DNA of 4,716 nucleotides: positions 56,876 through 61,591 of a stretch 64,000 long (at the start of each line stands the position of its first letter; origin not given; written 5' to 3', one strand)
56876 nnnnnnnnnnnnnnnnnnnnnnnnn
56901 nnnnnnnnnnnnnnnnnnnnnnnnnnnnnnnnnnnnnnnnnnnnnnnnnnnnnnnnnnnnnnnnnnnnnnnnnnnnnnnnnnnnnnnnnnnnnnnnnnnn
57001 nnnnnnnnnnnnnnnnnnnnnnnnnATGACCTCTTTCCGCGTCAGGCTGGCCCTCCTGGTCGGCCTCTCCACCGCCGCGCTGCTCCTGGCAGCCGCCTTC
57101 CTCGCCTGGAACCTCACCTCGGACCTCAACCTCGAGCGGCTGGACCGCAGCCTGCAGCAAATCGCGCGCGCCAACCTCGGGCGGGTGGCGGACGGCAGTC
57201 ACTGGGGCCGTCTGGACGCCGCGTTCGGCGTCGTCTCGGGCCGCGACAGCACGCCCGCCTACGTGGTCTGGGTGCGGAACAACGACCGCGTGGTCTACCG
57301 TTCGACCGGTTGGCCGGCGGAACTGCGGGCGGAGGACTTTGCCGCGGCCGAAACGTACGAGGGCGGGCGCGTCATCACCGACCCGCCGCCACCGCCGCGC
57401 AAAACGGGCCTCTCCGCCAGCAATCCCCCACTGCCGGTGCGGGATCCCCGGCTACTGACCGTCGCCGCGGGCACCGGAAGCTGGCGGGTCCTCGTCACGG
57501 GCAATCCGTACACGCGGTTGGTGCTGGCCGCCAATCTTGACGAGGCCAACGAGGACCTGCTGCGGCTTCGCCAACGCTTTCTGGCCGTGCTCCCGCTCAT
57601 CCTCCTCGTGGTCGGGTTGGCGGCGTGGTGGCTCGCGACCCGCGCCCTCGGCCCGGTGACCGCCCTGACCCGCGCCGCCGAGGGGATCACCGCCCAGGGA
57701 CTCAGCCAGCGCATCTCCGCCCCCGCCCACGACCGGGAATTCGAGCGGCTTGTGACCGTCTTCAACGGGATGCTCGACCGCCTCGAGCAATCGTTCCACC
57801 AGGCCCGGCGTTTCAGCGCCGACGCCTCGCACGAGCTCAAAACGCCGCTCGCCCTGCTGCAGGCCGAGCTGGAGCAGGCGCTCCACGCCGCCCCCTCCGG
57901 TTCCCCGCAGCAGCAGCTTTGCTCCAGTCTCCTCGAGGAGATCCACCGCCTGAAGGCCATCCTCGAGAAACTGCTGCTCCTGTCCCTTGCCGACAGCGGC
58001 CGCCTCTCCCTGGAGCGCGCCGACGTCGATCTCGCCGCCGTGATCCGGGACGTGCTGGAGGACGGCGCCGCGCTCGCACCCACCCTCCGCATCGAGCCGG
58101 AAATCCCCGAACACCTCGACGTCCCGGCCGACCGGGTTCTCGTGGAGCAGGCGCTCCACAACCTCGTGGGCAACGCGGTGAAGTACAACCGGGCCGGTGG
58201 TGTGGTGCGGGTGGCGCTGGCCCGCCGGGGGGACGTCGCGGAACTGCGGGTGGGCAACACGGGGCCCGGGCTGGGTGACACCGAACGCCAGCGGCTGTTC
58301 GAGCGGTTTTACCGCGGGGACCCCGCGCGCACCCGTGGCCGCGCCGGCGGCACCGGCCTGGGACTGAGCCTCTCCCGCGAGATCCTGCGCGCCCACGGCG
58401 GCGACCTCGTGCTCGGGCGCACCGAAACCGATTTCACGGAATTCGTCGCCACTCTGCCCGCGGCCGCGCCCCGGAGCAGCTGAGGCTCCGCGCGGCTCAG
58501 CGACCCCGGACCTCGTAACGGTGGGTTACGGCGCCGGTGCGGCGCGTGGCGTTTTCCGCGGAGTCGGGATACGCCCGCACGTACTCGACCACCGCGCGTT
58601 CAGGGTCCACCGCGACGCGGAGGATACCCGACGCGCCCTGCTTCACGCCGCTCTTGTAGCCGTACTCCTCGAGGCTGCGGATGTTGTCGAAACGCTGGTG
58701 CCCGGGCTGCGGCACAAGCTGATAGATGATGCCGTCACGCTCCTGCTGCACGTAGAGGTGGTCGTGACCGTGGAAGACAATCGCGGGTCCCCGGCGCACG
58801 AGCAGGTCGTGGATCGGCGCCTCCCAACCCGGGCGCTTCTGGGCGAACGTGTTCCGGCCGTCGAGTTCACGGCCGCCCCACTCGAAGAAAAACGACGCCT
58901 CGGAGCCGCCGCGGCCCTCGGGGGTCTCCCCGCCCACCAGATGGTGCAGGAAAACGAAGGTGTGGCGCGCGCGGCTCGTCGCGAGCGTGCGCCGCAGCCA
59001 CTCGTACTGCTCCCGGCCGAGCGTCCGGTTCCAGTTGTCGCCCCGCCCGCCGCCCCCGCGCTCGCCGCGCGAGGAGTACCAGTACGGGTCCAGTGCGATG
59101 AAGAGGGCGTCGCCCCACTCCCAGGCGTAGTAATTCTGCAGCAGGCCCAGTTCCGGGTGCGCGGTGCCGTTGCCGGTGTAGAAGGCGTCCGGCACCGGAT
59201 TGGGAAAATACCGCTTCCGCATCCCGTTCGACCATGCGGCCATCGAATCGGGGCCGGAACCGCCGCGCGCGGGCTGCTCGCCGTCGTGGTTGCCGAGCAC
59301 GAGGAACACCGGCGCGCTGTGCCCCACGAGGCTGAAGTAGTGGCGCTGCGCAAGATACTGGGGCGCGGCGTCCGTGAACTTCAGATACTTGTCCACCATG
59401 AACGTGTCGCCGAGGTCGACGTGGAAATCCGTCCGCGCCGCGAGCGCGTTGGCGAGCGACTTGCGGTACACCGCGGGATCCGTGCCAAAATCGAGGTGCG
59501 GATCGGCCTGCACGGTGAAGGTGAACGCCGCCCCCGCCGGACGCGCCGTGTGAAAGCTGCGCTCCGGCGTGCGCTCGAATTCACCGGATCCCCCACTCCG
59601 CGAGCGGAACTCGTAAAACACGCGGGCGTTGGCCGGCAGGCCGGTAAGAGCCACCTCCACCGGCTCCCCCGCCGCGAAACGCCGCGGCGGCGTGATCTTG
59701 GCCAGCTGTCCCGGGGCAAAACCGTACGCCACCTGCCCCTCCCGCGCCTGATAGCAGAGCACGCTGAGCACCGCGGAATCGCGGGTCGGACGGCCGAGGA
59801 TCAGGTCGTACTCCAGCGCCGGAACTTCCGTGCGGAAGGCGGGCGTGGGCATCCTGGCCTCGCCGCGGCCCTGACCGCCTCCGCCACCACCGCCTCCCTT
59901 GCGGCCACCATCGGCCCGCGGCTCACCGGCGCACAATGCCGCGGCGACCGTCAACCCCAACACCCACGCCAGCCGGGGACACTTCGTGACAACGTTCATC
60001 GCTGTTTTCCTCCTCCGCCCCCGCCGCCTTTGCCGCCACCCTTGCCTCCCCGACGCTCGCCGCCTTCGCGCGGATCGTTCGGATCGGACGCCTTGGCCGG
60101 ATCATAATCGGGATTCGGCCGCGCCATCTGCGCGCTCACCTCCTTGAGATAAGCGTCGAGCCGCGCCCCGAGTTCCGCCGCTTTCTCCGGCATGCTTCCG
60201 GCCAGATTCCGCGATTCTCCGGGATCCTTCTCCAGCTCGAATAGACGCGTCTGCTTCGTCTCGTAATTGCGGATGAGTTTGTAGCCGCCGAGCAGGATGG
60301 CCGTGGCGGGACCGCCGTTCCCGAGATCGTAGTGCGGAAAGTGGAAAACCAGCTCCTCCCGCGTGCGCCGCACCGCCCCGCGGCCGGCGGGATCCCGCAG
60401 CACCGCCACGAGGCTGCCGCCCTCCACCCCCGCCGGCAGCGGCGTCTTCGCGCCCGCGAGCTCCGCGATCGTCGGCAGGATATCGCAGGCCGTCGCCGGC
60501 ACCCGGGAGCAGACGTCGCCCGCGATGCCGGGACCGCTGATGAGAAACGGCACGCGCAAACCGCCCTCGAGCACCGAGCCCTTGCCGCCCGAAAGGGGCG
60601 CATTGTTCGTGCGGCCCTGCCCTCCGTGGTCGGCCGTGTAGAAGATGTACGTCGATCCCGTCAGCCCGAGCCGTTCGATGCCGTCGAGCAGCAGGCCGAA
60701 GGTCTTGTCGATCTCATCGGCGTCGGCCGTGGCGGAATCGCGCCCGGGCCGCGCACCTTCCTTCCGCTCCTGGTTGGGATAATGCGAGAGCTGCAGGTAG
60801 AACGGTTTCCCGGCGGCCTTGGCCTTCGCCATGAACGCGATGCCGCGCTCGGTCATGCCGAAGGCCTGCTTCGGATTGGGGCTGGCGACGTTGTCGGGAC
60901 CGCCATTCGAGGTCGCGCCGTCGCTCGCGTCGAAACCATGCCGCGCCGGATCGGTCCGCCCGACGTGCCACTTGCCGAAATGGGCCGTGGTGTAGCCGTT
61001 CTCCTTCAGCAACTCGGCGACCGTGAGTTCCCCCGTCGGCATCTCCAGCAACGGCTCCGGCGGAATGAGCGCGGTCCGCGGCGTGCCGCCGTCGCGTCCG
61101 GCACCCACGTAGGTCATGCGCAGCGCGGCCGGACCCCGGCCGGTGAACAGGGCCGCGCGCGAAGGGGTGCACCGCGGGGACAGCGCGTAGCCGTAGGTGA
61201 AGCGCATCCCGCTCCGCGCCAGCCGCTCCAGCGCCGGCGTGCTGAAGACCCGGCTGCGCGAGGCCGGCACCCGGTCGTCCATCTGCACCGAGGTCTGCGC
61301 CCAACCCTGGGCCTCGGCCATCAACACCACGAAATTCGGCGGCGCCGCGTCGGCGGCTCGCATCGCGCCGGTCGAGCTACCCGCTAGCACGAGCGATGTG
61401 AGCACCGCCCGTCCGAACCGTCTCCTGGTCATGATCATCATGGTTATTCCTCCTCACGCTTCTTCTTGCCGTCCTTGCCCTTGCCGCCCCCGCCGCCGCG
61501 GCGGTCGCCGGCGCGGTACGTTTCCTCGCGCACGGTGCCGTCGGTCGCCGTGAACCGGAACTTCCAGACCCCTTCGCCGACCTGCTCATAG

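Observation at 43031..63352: Self-contained ~20 kb secreted-protein system (YHYH, DUF1566, metallophosphoesterase, Kelch, sulfatase) with its own two-component system and ECF sigma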

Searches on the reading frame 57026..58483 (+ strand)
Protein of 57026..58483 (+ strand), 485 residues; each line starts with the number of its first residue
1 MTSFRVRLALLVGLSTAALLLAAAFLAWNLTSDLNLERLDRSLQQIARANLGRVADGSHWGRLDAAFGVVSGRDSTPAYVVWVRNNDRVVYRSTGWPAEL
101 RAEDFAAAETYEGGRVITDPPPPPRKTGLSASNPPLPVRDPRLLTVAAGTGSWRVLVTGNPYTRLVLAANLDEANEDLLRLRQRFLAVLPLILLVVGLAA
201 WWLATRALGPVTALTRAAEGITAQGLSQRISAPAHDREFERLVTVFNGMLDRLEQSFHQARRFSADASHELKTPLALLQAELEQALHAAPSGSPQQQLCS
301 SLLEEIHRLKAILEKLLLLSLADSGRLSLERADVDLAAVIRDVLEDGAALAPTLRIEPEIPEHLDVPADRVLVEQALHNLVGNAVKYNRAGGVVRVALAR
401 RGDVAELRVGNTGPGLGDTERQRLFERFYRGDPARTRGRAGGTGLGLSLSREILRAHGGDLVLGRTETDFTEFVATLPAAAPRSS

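Call 15: search_protein_families(library=pfam, proteins=[window:57026-58483:+], max_evalue=0.01)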
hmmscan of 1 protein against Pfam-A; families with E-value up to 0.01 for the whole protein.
window:57026-58483:+ (485 aa): 3 families
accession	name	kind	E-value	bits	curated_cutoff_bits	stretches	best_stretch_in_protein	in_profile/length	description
PF02518.31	HATPase_c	-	7.1e-22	78.4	26.4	1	369-480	2-110/111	Histidine kinase-, DNA gyrase B-, and HSP90-like ATPase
PF00512.31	HisKA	-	2.1e-10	40.9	26.9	1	261-325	3-66/66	His Kinase A (phospho-acceptor) domain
PF00672.30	HAMP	-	8.8e-06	26.4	25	1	202-255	1-53/53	HAMP domain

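Call 16: search_protein_families(library=ncbifam, proteins=[window:57026-58483:+], max_evalue=0.00001)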
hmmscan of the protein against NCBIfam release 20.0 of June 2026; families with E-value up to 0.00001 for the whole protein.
window:57026-58483:+ (485 aa): 70 families (the best 25 are shown)
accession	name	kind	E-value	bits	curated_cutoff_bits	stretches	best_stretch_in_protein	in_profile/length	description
TIGR01386.1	cztS_silS_copS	subfamily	4.7e-74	250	292.55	1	3-473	3-452/457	heavy metal sensor histidine kinase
NF012163.2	BaeS_SmeS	equivalog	1.7e-51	175.6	500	1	182-462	163-441/457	sensor histidine kinase efflux regulator BaeS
NF040691.1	MtrAB_MtrB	equivalog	2.2e-49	168.9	450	1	164-481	169-494/507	MtrAB system histidine kinase MtrB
NF041735.1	hist_kin_RppB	equivalog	5.1e-47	160.7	400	1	254-463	210-423/438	two-component system sensor histidine kinase RppB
NF007345.0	PRK09835.1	subfamily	3.5e-46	157.7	423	1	3-479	11-480/482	Cu(+)/Ag(+) sensor histidine kinase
NF007837.0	PRK10549.1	equivalog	2.4e-43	148.5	603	1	188-464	169-443/466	envelope stress sensor histidine kinase BaeS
TIGR02966.1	phoR_proteo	equivalog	3.8e-41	141.2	334.2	1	255-474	109-330/333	phosphate regulon sensor histidine kinase PhoR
NF052314.1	T9SS_HK_PorY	subfamily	3.3e-40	138.4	350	1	162-458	113-400/418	PorY family sensor histidine kinase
NF046044.1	PnpS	equivalog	5.3e-40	137.6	400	1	258-478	168-390/390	two-component system histidine kinase PnpS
NF033092.0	HK_WalK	equivalog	1.4e-39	136.2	725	1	259-478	371-593/594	cell wall metabolism sensor histidine kinase WalK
NF008312.0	PRK11100.1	equivalog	3.3e-39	135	356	1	182-467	185-462/477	two-component system sensor histidine kinase CreC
NF007007.0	PRK09470.1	equivalog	1.2e-37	129.9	486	1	165-462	149-442/463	envelope stress sensor histidine kinase CpxA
NF012226.0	AdeS_HK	equivalog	1.3e-37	129.8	500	1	199-462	76-337/353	two-component sensor histidine kinase AdeS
NF045903.1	CuHisKinLciSLeg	equivalog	5.8e-36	124.6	700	1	184-468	63-347/357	copper-responsive two-component system sensor histidine kinase LciS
NF007898.0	PRK10604.1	equivalog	2.6e-34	119.2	478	1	208-479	161-423/433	two-component system sensor histidine kinase RstB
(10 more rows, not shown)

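Call 66: search_solved_structures(query=window:57026-58483:+, max_evalue=1e-20, show_alignments=0)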
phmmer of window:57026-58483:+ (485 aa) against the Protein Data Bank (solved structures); distinct sequences matched with E-value up to 1e-20: 7.
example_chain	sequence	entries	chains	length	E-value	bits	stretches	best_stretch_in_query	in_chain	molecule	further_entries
7zp0_A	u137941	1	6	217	3.7e-23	85.4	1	265-479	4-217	Sensor protein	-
9m08_C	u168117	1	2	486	2.9e-22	82.4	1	165-478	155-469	histidine kinase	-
9epn_A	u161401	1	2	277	4.2e-22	81.9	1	210-462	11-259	Sensor histidine kinase HprS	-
7z8n_A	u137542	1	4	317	5.1e-22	81.6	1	260-477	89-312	Histidine kinase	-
4jas_A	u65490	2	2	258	2.4e-21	79.4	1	249-462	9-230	Histidine kinase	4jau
6paj_A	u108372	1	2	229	3e-21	79.1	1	261-478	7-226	Sensor protein SrrB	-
4i5s_A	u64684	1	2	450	5.7e-21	78.2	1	242-478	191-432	Putative histidine kinase CovS; VicK-like protein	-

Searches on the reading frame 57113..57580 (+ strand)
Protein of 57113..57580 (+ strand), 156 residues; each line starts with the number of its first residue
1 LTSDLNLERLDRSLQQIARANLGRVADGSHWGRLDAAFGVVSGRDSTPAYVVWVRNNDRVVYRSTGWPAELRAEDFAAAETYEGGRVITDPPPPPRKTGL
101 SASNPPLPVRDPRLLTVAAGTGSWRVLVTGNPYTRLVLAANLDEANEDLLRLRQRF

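Call 67: search_solved_structures(query=window:57113-57580:+, max_evalue=10, show_alignments=2)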
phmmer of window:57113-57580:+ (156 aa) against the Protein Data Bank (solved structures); distinct sequences matched with E-value up to 10: 1.
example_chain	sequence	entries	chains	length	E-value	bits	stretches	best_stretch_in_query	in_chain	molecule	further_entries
3goc_A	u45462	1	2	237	0.74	12.9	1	64-119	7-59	Endonuclease V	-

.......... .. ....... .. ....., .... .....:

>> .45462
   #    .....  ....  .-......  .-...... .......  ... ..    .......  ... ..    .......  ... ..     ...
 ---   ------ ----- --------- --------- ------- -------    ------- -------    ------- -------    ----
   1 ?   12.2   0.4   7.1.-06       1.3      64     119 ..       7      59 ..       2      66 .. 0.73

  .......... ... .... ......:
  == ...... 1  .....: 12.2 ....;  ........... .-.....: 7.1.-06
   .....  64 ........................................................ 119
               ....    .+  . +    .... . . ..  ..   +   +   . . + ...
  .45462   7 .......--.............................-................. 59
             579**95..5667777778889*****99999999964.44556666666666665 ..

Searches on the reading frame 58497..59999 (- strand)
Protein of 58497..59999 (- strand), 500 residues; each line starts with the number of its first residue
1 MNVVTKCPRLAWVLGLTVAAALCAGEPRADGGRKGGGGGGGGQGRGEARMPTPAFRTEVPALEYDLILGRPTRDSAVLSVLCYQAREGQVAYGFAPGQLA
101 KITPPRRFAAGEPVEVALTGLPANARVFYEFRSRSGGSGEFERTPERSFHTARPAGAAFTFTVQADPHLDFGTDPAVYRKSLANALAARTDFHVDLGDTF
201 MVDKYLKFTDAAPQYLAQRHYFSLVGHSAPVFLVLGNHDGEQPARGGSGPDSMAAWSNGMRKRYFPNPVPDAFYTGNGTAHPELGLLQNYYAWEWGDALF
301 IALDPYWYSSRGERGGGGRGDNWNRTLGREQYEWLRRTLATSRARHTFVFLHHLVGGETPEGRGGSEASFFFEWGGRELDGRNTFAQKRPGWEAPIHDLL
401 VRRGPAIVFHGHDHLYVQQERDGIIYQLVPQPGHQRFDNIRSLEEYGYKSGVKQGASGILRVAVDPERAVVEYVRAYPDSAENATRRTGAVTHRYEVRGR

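Call 5: search_protein_families(library=pfam, proteins=[window:58497-59999:-], max_evalue=0.01)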
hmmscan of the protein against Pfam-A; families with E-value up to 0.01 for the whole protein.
window:58497-59999:- (500 aa): 1 family
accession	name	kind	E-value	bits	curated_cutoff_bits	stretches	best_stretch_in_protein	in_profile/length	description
PF00149.33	Metallophos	-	3.8e-08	34.4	21.5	1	160-415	2-190/191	Calcineurin-like phosphoesterase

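Call 8: search_protein_families(library=ncbifam, proteins=[window:58497-59999:-], max_evalue=0.01)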
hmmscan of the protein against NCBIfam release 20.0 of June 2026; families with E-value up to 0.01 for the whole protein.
window:58497-59999:- (500 aa): 0 families

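Call 27: search_solved_structures(query=window:58497-59999:-, max_evalue=0.01)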
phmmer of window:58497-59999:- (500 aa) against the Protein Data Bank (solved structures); distinct sequences matched with E-value up to 0.01: 0.

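Call 71: search_solved_structures(query=A3, max_evalue=1)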
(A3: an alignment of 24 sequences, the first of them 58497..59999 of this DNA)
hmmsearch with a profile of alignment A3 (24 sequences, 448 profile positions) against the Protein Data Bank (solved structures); distinct sequences matched with E-value up to 1: 12.
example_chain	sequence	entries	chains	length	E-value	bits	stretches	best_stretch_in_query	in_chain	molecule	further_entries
6gja_A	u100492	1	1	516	9e-07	31.4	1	56-197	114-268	Purple acid phosphatase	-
6git_A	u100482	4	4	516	9.1e-07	31.4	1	56-197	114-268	Purple acid phosphatase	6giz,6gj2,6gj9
2bq8_X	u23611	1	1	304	1.7e-06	30.4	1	139-216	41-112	TARTRATE-RESISTANT ACID PHOSPHATASE TYPE 5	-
1war_A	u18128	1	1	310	1.9e-06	30.3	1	139-216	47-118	HUMAN PURPLE ACID PHOSPHATASE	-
1qfc_A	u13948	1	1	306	1.2e-05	27.6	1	138-215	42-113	PROTEIN (PURPLE ACID PHOSPHATASE)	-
1qhw_A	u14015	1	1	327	1.7e-05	27.1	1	138-215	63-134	PROTEIN (PURPLE ACID PHOSPHATASE)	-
1ute_A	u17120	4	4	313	2.4e-05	26.7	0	131-215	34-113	PROTEIN (II PURPLE ACID PHOSPHATASE) | Tartrate-resistant acid phosphatase type 5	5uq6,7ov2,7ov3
7ov8_A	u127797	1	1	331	3.9e-05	26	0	131-215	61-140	Tartrate-resistant acid phosphatase type 5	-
1x5l_A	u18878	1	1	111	0.21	13.7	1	11-98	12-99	Ephrin type-A receptor 8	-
1k85_A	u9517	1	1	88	0.28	13.3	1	9-95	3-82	CHITINASE A1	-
6tpw_A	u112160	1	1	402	0.84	11.7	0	9-86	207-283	Receptor-type tyrosine-protein phosphatase F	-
4hd0_A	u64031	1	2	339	0.99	11.5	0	124-193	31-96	DNA double-strand break repair protein Mre11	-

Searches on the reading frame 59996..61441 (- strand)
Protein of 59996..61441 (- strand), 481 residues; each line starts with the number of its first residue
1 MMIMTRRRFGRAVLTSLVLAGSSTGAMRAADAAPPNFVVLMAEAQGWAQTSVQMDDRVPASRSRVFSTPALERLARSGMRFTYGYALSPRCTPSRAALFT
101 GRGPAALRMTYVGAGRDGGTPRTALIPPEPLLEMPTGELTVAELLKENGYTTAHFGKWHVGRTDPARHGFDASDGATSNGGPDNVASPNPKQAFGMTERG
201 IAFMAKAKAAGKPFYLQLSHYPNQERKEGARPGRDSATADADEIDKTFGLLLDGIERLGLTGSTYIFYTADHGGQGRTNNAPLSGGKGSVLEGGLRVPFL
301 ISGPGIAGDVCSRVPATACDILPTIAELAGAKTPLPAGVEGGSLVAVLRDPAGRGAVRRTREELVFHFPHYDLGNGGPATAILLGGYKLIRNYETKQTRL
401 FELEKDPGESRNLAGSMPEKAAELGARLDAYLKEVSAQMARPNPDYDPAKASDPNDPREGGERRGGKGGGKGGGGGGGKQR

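Call 5: search_protein_families(library=pfam, proteins=[window:59996-61441:-], max_evalue=0.01)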
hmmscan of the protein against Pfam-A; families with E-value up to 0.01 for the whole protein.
window:59996-61441:- (481 aa): 4 families
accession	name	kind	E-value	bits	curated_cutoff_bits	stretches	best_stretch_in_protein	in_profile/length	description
PF00884.28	Sulfatase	-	7.2e-34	117.9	25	1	35-331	1-301/301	Sulfatase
PF16347.10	SGSH_C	-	7.5e-09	36.4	29.3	1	290-436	11-152/154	N-sulphoglucosamine sulphohydrolase, C-terminal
PF01663.27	Phosphodiest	-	0.00036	20.7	23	0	237-274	184-221/342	Type I phosphodiesterase / nucleotide pyrophosphatase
PF14707.11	Sulfatase_C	-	0.0069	17.4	30.9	0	396-449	54-106/127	C-terminal region of aryl-sulfatase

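Call 16: search_protein_families(library=ncbifam, proteins=[window:59996-61441:-], max_evalue=0.00001)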
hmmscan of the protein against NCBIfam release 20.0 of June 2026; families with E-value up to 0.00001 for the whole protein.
window:59996-61441:- (481 aa): 4 families
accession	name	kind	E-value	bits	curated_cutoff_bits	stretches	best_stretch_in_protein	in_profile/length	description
TIGR03417.1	chol_sulfatase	equivalog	6.4e-28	97.9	433.45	2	229-424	247-429/500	choline-sulfatase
NF010322.0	PRK13759.1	equivalog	4.5e-27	94.7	481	2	241-418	274-441/486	arylsulfatase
NF045661.1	HdlasePehA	equivalog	1.5e-14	53.5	900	1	242-421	289-471/506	phosphoric/sulfuric ester hydrolase PehA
NF052527.1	Mn_arylsulf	exception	1.7e-12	47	850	0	61-171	21-113/479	manganese-dependent arylsulfatase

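Call 54: search_solved_structures(query=window:59996-61441:-, max_evalue=1e-10)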
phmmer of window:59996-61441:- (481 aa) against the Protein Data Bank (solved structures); distinct sequences matched with E-value up to 1e-10: 61 (the best 60 are shown).
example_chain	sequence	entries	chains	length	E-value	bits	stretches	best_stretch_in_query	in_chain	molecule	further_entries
9fo1_A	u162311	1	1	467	1.3e-67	232.4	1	27-452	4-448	k-carrageenan sulfatase S1_16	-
6ust_A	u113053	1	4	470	8e-55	190.2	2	243-446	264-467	N-acetylgalactosamine 6-sulfate sulfatase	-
9s8f_A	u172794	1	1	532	5.6e-41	144.5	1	222-442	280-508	Sulfatase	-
7stt_A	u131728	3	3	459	2.2e-39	139.3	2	223-439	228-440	N-acetylgalactosamine-6-sulfatase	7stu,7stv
6uss_A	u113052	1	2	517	2.4e-38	135.8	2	195-439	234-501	Sulfatase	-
7oza_AAA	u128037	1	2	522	3.7e-38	135.2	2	196-440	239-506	Putative secreted sulfatase ydeN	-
6prm_A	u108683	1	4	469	3.5e-34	122.1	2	32-175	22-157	exo-4S-kappa carrageenan S1 sulfatase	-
6psm_A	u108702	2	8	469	8.6e-33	117.5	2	242-422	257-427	exo-4S-kappa carrageenan S1 sulfatase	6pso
7oz9_AAA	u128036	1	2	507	2.5e-28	102.8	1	206-435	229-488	N-acetylgalactosamine-6-sulfatase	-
4fdi_A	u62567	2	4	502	2.4e-27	99.6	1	33-189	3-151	N-acetylgalactosamine-6-sulfatase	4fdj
9hh3_A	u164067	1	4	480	7.6e-27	97.9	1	204-433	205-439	Sulfatase, family S1-19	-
8eg3_A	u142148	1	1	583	7.8e-27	97.9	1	62-165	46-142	Steryl-sulfatase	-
1e2s_P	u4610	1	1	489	8.1e-27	97.8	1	203-372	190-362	Arylsulfatase A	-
1e33_P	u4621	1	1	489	8.2e-27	97.8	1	203-372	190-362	Arylsulfatase A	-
1p49_A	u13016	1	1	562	8.9e-27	97.7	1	63-165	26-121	STERYL-SULFATASE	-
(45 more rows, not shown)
